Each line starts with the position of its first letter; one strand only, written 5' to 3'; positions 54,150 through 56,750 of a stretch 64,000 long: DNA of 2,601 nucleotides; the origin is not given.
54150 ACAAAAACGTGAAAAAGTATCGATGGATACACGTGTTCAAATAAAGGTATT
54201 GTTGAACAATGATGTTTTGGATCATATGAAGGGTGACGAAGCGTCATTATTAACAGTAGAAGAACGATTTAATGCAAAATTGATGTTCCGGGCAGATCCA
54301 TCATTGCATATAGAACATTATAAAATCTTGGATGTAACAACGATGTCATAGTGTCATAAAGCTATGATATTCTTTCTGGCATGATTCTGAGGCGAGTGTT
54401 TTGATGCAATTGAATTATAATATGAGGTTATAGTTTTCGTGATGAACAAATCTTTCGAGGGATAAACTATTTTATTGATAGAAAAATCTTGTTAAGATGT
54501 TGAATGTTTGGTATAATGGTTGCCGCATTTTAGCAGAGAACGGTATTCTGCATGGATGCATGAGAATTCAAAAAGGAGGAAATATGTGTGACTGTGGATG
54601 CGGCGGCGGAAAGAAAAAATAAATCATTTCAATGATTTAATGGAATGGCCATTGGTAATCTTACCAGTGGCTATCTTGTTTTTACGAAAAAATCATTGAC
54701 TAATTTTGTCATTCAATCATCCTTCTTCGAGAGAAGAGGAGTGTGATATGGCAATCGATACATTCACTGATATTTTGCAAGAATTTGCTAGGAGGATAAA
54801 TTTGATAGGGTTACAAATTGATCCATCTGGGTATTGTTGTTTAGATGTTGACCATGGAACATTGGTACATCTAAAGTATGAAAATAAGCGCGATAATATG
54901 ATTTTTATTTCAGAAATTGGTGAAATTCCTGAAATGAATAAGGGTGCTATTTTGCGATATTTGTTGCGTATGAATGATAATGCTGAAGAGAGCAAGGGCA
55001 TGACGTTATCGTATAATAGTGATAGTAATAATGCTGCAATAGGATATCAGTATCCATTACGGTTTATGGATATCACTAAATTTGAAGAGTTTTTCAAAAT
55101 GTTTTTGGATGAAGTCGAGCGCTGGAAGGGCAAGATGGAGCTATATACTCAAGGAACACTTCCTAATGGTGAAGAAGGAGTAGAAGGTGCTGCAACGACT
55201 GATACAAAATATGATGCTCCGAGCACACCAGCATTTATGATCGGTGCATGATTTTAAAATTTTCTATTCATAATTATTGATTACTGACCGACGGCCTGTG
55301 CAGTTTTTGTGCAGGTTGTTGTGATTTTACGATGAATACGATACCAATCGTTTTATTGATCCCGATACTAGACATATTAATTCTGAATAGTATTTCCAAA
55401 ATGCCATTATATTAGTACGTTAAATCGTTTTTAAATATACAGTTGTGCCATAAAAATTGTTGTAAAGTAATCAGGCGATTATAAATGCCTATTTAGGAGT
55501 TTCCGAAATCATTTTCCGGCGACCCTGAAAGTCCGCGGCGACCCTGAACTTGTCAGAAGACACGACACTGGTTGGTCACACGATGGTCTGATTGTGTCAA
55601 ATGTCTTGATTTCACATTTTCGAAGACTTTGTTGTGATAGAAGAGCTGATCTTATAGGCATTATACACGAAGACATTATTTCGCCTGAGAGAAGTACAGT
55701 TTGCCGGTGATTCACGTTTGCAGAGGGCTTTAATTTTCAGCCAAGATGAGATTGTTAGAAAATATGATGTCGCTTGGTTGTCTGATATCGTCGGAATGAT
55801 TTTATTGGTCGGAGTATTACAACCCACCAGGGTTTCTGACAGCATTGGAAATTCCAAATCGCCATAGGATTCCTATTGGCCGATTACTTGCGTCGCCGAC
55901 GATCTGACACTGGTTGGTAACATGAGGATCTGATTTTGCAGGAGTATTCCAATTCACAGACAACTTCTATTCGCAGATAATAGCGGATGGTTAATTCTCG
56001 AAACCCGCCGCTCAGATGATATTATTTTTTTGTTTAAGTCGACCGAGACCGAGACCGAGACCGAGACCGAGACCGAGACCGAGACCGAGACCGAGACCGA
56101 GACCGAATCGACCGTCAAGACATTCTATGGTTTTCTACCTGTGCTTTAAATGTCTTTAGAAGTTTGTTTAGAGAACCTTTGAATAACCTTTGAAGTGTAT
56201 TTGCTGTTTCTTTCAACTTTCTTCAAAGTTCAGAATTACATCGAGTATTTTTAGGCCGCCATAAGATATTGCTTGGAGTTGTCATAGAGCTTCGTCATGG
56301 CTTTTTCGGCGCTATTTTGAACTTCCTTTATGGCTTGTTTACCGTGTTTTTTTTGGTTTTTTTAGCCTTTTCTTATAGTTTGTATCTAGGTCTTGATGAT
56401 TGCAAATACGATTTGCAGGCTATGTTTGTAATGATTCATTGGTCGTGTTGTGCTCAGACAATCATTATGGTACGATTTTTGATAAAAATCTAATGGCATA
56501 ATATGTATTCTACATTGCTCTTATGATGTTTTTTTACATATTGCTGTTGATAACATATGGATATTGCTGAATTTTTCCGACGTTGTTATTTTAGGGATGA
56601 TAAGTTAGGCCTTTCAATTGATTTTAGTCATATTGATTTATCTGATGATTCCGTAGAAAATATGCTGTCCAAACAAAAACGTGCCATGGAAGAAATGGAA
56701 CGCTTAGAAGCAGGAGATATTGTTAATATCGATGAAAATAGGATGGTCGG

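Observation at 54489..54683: Self-contained mini-gene: strong promoter, near-perfect SD, 12-codon Cys/Gly-rich ORF (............), terminator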

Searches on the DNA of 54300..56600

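Call 7: search_rna_families(source=window, start=54300, end=56600, threshold=evalue, max_evalue=10)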
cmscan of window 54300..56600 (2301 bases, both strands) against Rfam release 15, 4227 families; matches with E-value up to 10: 5.
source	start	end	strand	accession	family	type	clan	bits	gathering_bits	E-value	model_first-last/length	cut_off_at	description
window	54434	54496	+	RF00535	snoMe28S-Am982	Gene; snRNA; snoRNA; CD-box;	CL00054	23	49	0.78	1-80/80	no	Small nucleolar RNA Me28S-Am982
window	54881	54942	-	RF02630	Hrs12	Gene; sRNA;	-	22.3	70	1.4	1-87/87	no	Hfq-regulated sRNA 12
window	54900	54954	+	RF02630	Hrs12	Gene; sRNA;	-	21.5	70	2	1-87/87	no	Hfq-regulated sRNA 12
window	54607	54682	-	RF01952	SOX2OT_exon2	Gene; lncRNA;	-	14.8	45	2.9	1-69/69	no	SOX2 overlapping transcript exon 2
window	54623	54690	+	RF02606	AbsR28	Gene; sRNA;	-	13.6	50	8.3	1-180/180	no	Acinetobacter sRNA 28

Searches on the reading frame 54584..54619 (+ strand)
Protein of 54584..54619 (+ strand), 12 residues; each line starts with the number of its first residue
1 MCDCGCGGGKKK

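Call 65: search_solved_structures(query=A3, max_evalue=10, show_alignments=5)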
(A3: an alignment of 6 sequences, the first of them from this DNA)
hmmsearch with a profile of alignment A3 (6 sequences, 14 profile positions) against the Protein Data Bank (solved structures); distinct sequences matched with E-value up to 10: 0.
